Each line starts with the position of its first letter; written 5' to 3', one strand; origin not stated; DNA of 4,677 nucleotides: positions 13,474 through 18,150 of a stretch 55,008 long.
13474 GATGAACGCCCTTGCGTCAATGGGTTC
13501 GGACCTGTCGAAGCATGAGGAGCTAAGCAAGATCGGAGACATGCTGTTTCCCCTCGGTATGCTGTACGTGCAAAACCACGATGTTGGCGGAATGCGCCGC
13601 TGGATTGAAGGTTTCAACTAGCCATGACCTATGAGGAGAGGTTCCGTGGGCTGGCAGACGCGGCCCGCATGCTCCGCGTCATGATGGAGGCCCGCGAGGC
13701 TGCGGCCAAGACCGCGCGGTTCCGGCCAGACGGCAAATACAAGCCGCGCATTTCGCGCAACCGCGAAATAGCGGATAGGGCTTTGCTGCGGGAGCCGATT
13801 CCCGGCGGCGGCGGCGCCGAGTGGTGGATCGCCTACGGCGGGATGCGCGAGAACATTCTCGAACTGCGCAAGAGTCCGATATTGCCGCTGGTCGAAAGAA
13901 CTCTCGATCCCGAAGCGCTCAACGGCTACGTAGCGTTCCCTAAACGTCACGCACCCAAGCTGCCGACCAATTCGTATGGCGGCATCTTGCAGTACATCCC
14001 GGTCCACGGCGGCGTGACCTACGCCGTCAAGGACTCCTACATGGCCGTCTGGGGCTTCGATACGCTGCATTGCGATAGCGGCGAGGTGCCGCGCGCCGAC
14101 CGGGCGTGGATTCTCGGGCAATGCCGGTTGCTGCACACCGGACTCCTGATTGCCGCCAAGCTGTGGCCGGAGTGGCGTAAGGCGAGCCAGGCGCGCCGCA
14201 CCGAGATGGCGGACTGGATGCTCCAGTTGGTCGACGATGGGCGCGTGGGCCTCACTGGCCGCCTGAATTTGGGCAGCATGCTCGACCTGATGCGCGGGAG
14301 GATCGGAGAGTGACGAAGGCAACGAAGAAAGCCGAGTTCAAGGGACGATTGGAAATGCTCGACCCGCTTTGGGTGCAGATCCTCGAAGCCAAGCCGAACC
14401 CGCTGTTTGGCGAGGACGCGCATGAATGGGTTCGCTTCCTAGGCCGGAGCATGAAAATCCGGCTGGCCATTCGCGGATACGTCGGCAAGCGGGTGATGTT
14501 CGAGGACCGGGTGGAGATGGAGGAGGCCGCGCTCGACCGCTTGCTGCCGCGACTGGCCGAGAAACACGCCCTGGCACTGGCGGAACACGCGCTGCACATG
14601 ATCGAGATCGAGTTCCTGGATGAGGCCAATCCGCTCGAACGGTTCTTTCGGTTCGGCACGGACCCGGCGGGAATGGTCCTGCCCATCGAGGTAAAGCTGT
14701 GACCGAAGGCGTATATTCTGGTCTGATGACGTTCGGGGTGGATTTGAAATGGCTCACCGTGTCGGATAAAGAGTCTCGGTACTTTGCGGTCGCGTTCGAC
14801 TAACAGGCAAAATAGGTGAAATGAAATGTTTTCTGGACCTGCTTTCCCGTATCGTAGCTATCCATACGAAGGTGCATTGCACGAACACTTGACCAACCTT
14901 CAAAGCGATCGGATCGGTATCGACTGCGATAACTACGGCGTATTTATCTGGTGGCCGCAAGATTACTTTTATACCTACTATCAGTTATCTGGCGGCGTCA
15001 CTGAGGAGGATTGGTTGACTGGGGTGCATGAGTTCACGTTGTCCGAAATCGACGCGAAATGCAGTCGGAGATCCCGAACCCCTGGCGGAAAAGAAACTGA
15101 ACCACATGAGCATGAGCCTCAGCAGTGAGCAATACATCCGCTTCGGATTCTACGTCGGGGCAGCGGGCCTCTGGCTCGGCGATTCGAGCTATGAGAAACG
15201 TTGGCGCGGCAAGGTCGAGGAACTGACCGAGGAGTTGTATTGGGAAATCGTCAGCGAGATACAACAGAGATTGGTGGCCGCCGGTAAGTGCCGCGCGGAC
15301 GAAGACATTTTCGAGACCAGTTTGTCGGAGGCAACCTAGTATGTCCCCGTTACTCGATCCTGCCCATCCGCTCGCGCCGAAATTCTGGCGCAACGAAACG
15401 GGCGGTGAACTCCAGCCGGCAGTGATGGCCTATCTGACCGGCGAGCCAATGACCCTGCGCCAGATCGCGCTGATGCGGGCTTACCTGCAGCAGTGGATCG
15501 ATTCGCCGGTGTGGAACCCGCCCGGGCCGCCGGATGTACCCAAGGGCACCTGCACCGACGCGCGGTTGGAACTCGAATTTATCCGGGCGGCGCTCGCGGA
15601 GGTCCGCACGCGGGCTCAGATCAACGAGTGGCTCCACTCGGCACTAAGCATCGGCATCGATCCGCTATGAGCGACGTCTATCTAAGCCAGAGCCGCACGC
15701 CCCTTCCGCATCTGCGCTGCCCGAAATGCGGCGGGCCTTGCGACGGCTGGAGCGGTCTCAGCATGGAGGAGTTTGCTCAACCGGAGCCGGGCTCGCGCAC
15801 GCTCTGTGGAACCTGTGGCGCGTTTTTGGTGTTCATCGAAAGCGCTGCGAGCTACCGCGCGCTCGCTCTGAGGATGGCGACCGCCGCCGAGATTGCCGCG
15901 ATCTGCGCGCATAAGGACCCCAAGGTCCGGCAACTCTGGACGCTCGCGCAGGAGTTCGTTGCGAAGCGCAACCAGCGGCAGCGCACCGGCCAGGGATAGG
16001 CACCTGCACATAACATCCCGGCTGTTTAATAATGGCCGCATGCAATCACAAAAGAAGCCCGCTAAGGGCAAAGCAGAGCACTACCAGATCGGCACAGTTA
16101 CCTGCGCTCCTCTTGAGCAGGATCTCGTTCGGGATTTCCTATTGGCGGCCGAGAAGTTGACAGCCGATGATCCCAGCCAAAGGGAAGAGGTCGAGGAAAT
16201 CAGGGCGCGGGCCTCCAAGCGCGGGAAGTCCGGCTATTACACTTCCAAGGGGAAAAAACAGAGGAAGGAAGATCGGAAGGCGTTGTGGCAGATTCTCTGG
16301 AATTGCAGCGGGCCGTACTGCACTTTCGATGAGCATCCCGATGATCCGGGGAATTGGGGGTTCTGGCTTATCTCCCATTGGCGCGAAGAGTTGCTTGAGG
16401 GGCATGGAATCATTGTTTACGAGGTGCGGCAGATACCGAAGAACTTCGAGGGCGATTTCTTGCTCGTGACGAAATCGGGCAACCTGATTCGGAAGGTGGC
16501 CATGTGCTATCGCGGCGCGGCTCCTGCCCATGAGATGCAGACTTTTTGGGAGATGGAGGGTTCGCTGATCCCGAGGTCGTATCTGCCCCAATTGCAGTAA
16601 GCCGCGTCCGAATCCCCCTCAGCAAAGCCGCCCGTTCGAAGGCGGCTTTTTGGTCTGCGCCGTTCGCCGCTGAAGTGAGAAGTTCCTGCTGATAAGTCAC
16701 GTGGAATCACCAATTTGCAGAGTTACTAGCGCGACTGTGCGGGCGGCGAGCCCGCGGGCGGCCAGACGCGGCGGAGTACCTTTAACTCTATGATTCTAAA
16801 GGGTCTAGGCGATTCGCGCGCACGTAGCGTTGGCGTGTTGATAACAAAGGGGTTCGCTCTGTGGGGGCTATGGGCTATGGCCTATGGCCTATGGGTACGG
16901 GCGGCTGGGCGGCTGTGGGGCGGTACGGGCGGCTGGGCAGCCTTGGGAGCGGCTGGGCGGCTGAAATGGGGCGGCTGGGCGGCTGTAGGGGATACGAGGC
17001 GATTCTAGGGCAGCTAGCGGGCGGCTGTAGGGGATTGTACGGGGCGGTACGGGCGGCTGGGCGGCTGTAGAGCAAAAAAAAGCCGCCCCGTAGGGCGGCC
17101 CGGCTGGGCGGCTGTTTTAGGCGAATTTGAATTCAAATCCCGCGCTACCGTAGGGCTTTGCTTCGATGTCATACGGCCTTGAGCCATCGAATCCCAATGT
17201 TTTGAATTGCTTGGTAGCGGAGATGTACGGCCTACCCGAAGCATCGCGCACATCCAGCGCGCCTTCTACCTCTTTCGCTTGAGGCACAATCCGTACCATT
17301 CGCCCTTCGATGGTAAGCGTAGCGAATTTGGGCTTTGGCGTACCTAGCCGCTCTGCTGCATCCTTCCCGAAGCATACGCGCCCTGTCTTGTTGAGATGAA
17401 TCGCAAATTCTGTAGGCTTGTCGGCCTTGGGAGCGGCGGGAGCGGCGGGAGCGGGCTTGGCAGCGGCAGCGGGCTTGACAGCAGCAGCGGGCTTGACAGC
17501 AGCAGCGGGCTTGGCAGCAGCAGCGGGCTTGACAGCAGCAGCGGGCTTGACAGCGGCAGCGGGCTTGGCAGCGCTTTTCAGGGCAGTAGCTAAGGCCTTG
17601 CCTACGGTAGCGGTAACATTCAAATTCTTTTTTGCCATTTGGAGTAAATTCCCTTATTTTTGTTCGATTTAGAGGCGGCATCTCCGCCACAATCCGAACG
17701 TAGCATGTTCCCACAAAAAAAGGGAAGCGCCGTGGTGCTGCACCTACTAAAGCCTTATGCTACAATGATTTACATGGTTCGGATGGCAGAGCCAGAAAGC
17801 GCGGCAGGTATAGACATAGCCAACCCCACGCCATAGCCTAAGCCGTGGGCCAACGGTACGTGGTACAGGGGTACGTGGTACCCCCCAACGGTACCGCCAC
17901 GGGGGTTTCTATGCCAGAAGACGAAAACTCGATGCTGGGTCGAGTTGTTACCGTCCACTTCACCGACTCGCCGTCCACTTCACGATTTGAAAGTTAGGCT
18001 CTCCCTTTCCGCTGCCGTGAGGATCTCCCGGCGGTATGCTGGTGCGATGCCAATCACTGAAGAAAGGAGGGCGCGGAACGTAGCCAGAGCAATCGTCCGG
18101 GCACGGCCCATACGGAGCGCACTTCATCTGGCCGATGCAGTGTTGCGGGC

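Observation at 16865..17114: G-rich iteron field placed between two convergent terminators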

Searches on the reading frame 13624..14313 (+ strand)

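Call 11: search_protein_families(library=pfam, proteins=[window:13624-14313:+], max_evalue=0.01)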
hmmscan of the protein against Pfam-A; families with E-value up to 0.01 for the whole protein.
window:13624-14313:+ (229 aa): 0 families

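Call 12: search_protein_families(library=phrogs, proteins=[window:13624-14313:+], max_evalue=0.01)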
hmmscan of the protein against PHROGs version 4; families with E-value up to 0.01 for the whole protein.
window:13624-14313:+ (229 aa): 1 family
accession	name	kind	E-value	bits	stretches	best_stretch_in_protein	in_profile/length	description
phrog_2164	-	unknown function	1.8e-06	28.9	1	95-152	40-94/135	-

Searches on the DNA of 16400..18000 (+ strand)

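Call 10: search_dna_similar(query=window:16600-17700:+, collection=phages, mode=distant)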
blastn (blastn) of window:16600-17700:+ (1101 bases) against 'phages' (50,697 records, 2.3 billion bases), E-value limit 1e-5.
No match.
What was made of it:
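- Tried and rejected: blastn of the region against 50,697 GenBank phages gave no match (call 10).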

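Call 92: search_rna_families(source=window, start=16400, end=18000, threshold=evalue, max_evalue=1)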
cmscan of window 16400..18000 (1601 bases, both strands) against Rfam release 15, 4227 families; matches with E-value up to 1: 2.
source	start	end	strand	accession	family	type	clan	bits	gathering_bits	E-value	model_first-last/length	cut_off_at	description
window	17389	17580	+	RF02122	FTX_5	Gene; lncRNA;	-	23.9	45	0.86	1-208/208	no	FTX transcript, XIST regulator conserved region 5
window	17070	17143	-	RF02076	STnc100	Gene; sRNA;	-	17.9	47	0.38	1-206/206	no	Gammaproteobacterial sRNA STnc100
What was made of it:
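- Tried and rejected: Rfam at E<=1 gave only noise (call 92).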
